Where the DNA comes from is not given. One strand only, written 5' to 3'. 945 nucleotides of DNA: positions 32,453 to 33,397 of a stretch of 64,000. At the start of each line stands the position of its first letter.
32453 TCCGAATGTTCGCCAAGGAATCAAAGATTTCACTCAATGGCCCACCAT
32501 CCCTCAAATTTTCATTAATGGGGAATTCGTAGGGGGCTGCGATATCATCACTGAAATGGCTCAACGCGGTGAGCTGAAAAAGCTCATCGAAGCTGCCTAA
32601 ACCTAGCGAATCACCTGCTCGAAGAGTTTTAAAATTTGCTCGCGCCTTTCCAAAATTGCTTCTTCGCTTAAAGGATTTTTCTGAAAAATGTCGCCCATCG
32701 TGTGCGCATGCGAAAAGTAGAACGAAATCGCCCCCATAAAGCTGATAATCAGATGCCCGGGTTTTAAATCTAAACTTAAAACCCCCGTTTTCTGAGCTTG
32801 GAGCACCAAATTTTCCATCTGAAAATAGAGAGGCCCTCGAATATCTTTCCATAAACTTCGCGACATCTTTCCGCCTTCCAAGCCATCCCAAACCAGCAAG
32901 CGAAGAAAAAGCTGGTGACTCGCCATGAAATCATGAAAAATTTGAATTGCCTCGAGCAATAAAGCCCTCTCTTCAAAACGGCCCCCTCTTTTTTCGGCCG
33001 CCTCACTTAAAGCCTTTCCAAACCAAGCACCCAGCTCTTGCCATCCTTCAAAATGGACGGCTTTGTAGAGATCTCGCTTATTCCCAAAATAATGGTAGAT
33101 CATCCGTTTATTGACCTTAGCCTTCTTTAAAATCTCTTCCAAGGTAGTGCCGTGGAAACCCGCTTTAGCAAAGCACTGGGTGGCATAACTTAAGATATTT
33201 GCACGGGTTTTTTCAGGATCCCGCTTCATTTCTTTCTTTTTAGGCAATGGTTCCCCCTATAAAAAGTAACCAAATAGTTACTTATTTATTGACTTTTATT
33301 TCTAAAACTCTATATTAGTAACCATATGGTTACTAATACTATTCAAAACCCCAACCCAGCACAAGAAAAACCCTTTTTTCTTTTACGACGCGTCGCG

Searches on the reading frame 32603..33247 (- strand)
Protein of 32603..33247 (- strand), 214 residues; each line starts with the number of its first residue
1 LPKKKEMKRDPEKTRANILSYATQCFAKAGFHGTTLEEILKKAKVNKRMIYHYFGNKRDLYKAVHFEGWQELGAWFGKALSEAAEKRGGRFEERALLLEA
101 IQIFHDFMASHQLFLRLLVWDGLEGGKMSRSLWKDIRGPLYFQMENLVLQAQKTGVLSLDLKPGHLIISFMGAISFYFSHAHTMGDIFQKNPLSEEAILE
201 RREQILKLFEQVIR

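Call 26: search_protein_families(library=pfam, proteins=[window:32603-33247:-], max_evalue=0.001)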
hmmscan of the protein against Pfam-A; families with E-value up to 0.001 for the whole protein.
window:32603-33247:- (214 aa): 3 families
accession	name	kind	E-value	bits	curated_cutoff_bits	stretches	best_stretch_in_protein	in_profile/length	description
PF00440.29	TetR_N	-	1e-15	57.7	24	1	18-64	1-47/47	Bacterial regulatory proteins, tetR family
PF17938.6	TetR_C_29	-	2.7e-13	50.6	26.2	1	99-206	7-116/119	Tetracyclin repressor-like, C-terminal domain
PF17926.6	TetR_C_21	-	6.6e-06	26.7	26.2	1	104-205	9-105/111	Tetracyclin repressor-like, C-terminal domain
